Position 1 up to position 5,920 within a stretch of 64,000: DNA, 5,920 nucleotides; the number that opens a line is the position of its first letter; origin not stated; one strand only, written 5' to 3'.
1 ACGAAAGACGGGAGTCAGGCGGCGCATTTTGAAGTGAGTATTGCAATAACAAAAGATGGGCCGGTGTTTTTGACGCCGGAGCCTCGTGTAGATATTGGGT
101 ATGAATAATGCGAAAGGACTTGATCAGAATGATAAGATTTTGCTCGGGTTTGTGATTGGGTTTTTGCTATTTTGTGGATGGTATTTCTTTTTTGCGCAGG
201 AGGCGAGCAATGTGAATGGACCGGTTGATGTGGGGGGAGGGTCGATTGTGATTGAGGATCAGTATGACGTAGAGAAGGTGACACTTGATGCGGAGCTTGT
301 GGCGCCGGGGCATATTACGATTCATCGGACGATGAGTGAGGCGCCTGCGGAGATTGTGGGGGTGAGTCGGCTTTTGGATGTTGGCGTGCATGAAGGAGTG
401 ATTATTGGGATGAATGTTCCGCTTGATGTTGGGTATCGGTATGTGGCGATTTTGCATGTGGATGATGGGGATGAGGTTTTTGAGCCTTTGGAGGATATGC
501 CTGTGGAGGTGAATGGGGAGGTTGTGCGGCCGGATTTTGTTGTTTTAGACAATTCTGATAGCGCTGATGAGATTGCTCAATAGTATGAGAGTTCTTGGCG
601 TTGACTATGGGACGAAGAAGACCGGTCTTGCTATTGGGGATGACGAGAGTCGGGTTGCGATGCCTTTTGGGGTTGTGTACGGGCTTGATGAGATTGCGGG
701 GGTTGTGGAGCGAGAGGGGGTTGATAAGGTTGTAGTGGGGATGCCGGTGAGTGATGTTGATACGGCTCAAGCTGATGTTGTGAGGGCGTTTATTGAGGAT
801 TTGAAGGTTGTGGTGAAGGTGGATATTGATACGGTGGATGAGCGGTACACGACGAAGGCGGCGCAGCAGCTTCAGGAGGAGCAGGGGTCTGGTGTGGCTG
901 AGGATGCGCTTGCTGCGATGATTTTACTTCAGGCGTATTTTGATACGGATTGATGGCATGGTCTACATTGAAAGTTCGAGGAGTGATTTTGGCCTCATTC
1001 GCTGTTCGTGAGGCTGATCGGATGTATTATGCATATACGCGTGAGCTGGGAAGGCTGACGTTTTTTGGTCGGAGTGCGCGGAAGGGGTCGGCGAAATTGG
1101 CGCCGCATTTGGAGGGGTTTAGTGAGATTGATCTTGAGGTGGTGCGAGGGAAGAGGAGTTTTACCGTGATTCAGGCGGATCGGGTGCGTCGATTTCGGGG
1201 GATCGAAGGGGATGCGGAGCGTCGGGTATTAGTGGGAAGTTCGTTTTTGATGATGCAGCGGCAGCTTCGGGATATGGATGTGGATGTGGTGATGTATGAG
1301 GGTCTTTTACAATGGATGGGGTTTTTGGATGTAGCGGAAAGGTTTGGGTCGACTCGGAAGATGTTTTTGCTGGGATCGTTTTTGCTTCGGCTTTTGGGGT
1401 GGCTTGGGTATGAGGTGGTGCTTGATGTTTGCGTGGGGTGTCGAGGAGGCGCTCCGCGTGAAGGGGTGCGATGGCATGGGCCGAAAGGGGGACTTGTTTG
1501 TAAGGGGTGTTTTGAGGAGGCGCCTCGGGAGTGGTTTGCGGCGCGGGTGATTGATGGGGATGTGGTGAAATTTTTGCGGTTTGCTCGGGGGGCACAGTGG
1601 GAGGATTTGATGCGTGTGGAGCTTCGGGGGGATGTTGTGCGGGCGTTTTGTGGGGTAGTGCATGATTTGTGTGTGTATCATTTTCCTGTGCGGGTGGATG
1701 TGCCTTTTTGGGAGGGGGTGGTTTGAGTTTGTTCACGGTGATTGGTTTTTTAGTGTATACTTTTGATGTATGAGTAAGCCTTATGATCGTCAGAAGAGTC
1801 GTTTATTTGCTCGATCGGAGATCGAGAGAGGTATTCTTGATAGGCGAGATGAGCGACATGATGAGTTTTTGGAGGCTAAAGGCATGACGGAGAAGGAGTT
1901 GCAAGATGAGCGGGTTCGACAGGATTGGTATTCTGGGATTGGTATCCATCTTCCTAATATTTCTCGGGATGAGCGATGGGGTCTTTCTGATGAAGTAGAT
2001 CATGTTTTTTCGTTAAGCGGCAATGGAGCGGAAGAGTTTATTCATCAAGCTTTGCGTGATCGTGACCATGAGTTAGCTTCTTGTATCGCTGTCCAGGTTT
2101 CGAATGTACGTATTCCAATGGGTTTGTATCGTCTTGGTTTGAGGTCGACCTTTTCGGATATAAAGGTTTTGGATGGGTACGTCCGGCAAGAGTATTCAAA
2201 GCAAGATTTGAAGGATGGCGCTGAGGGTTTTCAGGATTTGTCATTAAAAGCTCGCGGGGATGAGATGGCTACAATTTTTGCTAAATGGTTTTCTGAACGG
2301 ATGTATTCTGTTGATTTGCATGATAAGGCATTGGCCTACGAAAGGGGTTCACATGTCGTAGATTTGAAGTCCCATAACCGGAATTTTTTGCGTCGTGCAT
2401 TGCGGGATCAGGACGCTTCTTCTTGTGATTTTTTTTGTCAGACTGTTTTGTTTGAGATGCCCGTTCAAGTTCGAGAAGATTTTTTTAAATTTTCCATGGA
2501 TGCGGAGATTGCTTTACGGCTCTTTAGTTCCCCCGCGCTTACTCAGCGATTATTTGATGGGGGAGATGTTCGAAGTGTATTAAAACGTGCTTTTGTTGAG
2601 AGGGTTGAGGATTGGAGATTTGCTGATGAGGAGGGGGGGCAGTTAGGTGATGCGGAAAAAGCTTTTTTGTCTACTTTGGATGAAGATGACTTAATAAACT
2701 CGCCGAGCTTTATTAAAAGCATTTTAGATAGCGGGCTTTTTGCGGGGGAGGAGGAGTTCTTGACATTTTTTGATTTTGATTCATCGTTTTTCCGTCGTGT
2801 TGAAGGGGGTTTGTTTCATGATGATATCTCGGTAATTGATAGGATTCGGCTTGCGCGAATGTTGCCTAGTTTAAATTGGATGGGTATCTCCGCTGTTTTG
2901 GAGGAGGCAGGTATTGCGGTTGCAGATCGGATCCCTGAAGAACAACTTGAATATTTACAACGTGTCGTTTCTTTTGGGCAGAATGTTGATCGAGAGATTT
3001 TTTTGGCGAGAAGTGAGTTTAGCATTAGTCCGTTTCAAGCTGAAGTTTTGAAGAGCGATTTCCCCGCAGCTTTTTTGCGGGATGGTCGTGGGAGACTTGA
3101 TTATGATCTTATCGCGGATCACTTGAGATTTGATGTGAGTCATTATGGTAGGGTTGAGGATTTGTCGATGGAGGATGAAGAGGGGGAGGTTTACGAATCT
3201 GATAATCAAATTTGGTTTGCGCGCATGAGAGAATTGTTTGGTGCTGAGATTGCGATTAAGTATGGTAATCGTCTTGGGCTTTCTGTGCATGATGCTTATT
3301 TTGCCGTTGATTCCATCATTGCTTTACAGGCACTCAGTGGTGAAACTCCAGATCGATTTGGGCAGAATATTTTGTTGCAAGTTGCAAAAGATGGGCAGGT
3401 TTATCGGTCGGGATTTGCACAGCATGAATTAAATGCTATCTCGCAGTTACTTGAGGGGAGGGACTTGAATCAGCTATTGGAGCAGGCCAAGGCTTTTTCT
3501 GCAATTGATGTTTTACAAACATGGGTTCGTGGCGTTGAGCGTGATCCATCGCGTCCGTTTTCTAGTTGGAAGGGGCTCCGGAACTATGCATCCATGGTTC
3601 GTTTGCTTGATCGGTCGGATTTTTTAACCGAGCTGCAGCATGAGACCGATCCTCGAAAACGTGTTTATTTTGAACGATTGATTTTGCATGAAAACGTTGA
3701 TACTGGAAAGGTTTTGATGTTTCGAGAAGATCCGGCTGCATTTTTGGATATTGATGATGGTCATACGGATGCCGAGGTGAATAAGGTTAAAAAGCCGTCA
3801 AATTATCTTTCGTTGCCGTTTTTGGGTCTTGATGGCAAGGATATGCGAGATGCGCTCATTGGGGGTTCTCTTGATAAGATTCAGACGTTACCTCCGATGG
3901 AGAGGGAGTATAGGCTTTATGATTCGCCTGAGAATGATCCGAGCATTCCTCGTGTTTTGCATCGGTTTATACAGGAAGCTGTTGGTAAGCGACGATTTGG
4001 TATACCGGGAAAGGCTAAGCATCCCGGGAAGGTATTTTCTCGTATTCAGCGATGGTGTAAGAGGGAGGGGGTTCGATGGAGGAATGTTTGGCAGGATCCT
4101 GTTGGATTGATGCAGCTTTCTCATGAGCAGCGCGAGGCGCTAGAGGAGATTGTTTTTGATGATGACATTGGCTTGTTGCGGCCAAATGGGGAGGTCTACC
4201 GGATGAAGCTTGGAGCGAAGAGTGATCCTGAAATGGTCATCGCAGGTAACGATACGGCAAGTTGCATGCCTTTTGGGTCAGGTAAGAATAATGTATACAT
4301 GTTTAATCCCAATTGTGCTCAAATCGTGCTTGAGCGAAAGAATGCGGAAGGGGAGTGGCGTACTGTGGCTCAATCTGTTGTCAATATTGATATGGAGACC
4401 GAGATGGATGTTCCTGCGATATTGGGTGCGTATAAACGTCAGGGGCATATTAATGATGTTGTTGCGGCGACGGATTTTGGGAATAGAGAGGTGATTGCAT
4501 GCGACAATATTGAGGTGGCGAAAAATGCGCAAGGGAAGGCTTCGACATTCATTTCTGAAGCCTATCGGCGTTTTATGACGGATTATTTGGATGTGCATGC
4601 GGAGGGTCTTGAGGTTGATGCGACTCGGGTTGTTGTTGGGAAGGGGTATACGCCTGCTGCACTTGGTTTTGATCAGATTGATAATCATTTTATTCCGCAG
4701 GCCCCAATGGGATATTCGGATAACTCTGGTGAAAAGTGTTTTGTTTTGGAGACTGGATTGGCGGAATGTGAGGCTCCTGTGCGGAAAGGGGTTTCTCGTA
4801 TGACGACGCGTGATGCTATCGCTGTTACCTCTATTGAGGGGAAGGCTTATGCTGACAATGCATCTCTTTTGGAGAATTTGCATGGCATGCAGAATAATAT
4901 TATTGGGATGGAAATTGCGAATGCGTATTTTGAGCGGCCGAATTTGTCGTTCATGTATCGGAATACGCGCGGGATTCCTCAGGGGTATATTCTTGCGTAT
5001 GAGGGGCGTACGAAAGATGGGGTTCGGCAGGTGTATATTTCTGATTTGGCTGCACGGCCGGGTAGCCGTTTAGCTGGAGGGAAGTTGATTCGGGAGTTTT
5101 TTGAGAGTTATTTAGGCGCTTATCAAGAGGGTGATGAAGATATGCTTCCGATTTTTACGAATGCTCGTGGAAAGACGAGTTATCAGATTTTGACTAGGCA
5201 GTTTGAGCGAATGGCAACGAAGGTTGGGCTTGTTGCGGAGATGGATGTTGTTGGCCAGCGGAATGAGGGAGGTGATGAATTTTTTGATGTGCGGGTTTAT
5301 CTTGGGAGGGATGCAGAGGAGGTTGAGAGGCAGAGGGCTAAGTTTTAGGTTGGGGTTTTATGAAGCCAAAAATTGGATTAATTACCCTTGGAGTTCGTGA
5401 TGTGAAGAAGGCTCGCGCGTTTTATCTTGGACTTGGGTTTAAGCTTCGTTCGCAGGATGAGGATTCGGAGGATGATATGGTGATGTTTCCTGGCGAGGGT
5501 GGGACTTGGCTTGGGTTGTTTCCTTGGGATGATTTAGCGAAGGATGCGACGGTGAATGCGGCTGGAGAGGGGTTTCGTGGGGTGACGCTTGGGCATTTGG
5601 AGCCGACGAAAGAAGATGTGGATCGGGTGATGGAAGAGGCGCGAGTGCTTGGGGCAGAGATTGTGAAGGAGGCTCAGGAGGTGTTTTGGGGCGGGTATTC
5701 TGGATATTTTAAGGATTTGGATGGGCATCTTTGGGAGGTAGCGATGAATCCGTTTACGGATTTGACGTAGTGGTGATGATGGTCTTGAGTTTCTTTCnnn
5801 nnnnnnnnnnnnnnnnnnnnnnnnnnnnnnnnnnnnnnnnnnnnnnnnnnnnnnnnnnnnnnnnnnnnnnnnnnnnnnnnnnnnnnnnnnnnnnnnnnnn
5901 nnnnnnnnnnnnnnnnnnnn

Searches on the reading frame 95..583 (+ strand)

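Call 93: search_protein_families(library=pfam, proteins=[window:95-583:+], max_evalue=0.01)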
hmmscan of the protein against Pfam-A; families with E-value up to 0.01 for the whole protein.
window:95-583:+ (162 aa): 1 family
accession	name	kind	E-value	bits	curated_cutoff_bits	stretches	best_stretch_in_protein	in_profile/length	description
PF23951.1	DUF7282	-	1.6e-11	44.8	27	1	50-145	2-106/112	Domain of unknown function (DUF7282)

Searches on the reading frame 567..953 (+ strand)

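Call 93: search_protein_families(library=pfam, proteins=[window:567-953:+], max_evalue=0.01)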
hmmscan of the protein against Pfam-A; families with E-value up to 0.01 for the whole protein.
window:567-953:+ (128 aa): 1 family
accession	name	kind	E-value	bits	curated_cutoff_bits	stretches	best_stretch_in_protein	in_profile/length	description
PF03652.20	RuvX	-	2.5e-25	89.8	29.2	1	7-126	1-133/134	Holliday junction resolvase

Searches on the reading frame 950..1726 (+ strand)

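Call 11: search_protein_families(library=pfam, proteins=[window:950-1726:+], max_evalue=0.01)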
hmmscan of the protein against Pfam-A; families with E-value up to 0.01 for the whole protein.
window:950-1726:+ (258 aa): 2 families
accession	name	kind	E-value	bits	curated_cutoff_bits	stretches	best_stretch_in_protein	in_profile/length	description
PF11967.14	RecO_N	-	1.6e-09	38.1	27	1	6-76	3-74/80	Recombination protein O N terminal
PF02565.21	RecO_C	-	6.9e-07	29.6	22.1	1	135-244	46-148/157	Recombination protein O C terminal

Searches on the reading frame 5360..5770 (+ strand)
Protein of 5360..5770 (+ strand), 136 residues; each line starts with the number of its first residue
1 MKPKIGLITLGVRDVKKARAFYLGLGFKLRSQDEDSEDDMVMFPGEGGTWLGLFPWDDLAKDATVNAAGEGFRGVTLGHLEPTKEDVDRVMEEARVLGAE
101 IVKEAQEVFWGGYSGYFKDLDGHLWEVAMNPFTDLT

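Call 11: search_protein_families(library=pfam, proteins=[window:5360-5770:+], max_evalue=0.01)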
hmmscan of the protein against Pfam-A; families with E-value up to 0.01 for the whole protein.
window:5360-5770:+ (136 aa): 4 families
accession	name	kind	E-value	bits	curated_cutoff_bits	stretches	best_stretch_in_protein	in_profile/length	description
PF00903.31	Glyoxalase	-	1.1e-15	58.5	20.6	1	4-127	1-121/121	Glyoxalase/Bleomycin resistance protein/Dioxygenase superfamily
PF18029.7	Glyoxalase_6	-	0.0002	22.4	23.6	1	8-127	2-105/106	Glyoxalase-like domain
PF22677.2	Ble-like_N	-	0.00095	19.3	24.5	1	11-34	8-33/41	Bleomycin resistance protein-like N-terminal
PF12681.13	Glyoxalase_2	-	0.0051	17.2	30.1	0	79-128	64-114/118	Glyoxalase-like domain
